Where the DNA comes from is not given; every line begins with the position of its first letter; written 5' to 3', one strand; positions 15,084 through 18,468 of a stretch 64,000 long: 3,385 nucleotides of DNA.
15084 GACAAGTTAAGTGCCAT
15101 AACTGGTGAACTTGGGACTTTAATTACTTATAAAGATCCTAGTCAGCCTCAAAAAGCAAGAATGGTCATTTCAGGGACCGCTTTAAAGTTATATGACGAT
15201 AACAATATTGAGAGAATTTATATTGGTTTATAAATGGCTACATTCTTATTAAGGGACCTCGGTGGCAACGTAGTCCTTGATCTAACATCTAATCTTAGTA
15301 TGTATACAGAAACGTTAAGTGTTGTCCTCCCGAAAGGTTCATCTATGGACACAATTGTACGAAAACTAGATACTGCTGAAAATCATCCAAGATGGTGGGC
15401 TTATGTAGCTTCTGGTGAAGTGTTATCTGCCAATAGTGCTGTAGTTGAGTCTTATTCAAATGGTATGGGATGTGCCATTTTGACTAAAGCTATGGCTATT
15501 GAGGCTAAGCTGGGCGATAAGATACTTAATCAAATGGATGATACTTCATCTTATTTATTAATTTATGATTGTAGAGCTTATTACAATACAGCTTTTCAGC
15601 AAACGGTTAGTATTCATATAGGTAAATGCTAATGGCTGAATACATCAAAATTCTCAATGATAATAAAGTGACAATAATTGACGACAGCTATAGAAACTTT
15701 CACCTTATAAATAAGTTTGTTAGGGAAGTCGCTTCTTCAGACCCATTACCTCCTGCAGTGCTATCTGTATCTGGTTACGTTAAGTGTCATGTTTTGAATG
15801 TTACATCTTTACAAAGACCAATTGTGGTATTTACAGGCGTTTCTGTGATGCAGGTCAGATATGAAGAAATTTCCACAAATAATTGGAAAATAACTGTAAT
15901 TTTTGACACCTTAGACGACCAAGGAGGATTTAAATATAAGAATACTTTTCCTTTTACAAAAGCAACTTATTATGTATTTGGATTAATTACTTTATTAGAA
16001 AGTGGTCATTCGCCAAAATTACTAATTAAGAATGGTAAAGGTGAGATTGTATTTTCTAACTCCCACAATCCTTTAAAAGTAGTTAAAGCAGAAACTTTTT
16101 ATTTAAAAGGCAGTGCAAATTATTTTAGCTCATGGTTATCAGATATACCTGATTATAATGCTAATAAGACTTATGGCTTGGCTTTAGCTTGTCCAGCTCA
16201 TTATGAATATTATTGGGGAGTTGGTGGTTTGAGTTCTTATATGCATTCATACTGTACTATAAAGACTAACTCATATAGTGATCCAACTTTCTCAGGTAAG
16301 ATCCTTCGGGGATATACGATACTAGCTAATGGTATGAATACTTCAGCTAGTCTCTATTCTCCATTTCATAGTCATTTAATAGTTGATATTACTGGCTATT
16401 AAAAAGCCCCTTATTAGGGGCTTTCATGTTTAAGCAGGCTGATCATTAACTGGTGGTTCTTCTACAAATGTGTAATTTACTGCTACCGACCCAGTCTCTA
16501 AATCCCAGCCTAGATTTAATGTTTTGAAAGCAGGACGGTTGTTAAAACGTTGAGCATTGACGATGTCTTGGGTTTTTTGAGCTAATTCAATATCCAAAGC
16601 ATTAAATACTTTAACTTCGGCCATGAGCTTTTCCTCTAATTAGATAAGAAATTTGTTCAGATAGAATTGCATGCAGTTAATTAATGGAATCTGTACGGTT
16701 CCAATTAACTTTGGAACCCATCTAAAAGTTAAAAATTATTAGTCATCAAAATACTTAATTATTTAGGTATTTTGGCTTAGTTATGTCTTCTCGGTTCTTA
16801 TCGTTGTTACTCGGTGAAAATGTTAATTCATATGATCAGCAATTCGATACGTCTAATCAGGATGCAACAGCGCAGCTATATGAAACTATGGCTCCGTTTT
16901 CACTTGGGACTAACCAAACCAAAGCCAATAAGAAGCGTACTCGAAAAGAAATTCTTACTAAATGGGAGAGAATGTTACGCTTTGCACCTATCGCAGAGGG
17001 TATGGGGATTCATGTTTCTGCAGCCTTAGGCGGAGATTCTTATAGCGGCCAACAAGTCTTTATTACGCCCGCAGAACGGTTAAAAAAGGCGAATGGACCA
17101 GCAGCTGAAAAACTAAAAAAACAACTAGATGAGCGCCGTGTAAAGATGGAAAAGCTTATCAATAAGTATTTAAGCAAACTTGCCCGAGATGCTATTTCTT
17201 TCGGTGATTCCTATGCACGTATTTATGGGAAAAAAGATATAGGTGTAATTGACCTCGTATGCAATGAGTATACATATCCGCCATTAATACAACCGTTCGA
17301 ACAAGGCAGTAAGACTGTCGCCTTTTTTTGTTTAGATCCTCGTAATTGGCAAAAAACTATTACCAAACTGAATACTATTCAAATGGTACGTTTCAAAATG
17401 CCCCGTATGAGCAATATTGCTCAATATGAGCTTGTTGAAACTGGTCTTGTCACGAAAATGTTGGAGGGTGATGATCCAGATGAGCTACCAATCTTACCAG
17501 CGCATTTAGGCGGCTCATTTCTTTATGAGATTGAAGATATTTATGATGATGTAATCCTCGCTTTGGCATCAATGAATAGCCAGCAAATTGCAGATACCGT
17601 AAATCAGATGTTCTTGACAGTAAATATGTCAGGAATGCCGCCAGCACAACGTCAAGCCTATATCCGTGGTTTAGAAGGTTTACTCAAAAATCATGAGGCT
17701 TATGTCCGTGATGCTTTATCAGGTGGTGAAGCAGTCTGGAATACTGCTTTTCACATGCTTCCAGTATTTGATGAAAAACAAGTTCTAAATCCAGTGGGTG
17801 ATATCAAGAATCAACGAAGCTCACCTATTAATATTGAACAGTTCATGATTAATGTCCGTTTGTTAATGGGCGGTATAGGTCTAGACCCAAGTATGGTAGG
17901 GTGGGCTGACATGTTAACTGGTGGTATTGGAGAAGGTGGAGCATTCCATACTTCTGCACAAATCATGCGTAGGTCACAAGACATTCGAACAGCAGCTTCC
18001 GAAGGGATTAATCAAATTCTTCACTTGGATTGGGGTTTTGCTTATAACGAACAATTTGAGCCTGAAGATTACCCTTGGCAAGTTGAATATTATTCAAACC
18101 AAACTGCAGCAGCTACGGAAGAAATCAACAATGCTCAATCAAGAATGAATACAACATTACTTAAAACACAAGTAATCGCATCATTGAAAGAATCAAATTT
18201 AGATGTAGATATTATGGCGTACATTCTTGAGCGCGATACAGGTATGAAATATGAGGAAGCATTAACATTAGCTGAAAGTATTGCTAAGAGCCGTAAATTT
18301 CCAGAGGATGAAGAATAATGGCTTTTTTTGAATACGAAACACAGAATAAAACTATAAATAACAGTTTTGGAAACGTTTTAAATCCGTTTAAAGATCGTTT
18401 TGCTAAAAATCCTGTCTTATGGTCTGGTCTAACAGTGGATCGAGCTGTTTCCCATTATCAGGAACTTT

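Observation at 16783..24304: Cargo cluster of unknown function between the tail-fibre and lysis genes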

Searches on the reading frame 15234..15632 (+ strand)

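Call 3: search_protein_families(library=pfam, proteins=[window:15234-15632:+], max_evalue=0.1)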
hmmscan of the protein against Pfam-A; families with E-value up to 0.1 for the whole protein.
window:15234-15632:+ (132 aa): 1 family
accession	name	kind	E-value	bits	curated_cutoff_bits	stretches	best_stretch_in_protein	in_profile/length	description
PF07781.16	Reovirus_Mu2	-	0.017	14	25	1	14-48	390-424/727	Reovirus minor core protein Mu-2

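Call 4: search_protein_families(library=phrogs, proteins=[window:15234-15632:+], max_evalue=0.01)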
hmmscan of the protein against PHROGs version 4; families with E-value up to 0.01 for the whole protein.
window:15234-15632:+ (132 aa): 1 family
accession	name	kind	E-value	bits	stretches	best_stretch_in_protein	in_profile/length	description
phrog_11605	-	unknown function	4.3e-71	238.4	1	1-132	2-138/138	-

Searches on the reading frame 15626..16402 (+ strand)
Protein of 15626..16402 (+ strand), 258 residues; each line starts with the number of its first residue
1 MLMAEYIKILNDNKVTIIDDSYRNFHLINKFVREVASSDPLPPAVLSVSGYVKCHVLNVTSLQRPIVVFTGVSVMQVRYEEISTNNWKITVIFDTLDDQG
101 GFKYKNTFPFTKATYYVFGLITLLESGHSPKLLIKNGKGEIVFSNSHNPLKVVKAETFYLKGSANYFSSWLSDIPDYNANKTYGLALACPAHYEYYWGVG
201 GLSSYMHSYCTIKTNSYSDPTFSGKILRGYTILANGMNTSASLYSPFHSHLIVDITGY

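Call 3: search_protein_families(library=pfam, proteins=[window:15626-16402:+], max_evalue=0.1)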
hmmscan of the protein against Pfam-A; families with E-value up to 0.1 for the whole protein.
window:15626-16402:+ (258 aa): 0 families

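Call 4: search_protein_families(library=phrogs, proteins=[window:15626-16402:+], max_evalue=0.01)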
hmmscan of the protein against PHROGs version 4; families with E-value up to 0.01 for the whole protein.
window:15626-16402:+ (258 aa): 2 families
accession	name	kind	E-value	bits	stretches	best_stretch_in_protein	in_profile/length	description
phrog_6061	-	unknown function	2.1e-83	281.6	1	3-258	1-263/263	-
phrog_4062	-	unknown function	9.7e-13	49.2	1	9-258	7-230/230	-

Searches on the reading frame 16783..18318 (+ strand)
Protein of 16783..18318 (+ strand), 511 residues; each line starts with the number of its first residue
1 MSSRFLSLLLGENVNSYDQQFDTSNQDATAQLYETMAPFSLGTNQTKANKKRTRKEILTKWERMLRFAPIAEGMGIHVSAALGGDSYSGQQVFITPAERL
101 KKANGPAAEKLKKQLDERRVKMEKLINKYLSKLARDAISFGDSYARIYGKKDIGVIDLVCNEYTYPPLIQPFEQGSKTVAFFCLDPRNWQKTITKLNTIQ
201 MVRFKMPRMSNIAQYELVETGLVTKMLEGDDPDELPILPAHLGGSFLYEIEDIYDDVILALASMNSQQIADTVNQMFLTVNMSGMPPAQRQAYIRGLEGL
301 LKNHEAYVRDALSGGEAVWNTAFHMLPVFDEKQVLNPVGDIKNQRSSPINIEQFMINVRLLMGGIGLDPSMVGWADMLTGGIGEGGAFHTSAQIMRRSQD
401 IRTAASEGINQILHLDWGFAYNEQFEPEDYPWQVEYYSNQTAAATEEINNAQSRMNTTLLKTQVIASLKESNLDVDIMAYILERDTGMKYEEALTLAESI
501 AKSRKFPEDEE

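Call 3: search_protein_families(library=pfam, proteins=[window:16783-18318:+], max_evalue=0.1)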
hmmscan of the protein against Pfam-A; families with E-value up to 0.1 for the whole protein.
window:16783-18318:+ (511 aa): 0 families

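Call 4: search_protein_families(library=phrogs, proteins=[window:16783-18318:+], max_evalue=0.01)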
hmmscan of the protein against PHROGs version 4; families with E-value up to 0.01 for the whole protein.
window:16783-18318:+ (511 aa): 2 families
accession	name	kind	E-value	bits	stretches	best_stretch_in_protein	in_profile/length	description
phrog_1497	-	head and packaging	8.9e-212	705.7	1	2-509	7-521/549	portal protein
phrog_17253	-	unknown function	1.2e-09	39.3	1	60-174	93-204/215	-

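Call 15: search_solved_structures(query=window:16783-18318:+, max_evalue=1)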
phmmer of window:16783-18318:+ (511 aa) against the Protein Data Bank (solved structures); distinct sequences matched with E-value up to 1: 5.
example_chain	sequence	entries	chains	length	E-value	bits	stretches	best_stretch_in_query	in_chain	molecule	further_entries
9ums_C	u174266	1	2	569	4.1e-34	121.4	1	61-473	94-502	Prt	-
9uh3_G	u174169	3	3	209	0.027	16.4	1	152-224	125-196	Fucoxanthin chlorophyll a/c binding protein VII (FCPI-7)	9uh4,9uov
8pz0_A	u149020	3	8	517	0.55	12.1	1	297-343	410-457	Probable cytosol aminopeptidase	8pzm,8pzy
3vwm_A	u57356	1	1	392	0.87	11.5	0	409-495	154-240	6-aminohexanoate-dimer hydrolase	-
3vwq_A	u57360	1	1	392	0.87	11.5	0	409-495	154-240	6-aminohexanoate-dimer hydrolase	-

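Call 29: search_protein_families(library=padloc, proteins=[window:16783-18318:+], max_evalue=0.01)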
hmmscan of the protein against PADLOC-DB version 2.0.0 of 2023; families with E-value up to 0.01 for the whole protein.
window:16783-18318:+ (511 aa): 0 families

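Call 30: search_protein_families(library=ncbifam, proteins=[window:16783-18318:+], max_evalue=0.01)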
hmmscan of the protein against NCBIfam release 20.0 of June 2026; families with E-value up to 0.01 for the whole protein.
window:16783-18318:+ (511 aa): 0 families
